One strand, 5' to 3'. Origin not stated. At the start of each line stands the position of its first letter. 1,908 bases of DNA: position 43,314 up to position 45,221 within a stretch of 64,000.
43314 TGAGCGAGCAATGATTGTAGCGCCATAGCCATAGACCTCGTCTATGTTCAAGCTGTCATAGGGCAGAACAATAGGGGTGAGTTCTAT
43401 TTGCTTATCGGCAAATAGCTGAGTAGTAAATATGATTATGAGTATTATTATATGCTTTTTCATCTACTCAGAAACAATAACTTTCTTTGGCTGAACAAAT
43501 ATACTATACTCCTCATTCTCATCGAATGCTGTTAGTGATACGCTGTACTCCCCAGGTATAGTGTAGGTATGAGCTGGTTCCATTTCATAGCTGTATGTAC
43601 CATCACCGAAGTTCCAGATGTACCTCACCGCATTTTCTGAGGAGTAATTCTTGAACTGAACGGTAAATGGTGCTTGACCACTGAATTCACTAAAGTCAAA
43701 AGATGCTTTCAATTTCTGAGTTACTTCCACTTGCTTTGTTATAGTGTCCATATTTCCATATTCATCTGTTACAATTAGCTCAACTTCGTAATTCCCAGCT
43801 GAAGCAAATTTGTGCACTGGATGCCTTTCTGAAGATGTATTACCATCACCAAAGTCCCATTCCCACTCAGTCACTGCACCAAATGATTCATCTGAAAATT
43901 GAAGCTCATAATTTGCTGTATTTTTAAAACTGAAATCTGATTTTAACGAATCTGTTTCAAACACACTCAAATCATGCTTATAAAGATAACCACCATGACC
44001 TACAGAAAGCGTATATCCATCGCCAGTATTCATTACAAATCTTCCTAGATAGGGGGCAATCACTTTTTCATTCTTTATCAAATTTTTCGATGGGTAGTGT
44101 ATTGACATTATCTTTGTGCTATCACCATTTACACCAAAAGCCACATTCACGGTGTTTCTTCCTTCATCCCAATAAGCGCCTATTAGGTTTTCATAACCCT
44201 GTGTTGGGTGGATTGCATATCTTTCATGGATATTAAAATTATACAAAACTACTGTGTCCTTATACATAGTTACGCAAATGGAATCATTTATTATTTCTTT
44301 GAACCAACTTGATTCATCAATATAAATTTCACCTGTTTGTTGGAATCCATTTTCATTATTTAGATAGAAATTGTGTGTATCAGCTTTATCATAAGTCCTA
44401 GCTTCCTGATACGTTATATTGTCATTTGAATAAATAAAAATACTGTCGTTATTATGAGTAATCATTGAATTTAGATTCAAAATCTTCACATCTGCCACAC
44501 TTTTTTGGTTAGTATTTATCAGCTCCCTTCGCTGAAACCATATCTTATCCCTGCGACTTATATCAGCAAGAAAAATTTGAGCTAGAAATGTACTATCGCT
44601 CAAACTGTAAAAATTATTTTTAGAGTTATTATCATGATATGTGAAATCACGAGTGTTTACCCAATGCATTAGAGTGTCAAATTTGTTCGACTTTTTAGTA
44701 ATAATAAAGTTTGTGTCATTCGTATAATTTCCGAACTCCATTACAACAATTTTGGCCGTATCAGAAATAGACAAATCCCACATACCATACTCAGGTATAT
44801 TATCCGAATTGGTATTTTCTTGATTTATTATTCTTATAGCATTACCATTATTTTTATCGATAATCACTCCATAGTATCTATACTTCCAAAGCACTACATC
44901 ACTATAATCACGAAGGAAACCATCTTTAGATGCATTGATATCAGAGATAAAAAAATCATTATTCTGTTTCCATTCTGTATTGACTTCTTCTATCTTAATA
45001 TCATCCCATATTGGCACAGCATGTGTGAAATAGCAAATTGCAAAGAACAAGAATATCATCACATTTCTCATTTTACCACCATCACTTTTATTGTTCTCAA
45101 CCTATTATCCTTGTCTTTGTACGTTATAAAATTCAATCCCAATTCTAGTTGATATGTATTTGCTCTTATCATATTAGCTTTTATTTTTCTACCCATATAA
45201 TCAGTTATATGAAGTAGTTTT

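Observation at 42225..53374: Gap-free 11.1-kb array of eight translationally coupled secreted-protein genes (A-A-B-A-B-A-B-A) built from alternating invariant and hypervariable blocks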

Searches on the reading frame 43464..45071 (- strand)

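Call 3: search_protein_families(library=pfam, proteins=[window:43464-45071:-], max_evalue=1)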
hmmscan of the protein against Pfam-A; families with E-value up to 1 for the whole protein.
window:43464-45071:- (535 aa): 6 families
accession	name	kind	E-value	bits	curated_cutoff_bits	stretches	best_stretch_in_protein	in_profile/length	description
PF18911.6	PKD_4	-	7.2e-32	109.7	27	2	384-450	18-83/85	PKD domain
PF00801.26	PKD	-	2.9e-23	82.1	23.5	2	386-446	13-77/80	PKD domain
PF18981.6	InlK_D3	-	0.0089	16.5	25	0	420-450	44-73/75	Internalin K domain (D3/D4)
PF01835.25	MG2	-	0.028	15.2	32.8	1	382-450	30-96/96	MG2 domain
PF16820.11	PKD_3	-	0.036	14.3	26.3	0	477-515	29-66/68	PKD-like domain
PF16403.11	Bact_surface_Ig-like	-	0.15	12.5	27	1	424-450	45-71/71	Bacterial surface protein, Ig-like domain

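Call 4: search_protein_families(library=ncbifam, proteins=[window:43464-45071:-], max_evalue=1)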
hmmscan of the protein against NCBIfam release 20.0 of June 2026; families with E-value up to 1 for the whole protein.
window:43464-45071:- (535 aa): 2 families
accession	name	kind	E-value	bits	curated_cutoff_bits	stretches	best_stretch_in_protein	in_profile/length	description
TIGR00864.1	PCC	subfamily_domain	5.2e-08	29.8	1861.4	2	472-519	1416-1463/2700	polycystin cation channel protein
NF058578.1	CPR_pilus_PamR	equivalog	0.0036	16.2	300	0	496-522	203-229/297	pilus system RbmA-like protein PamR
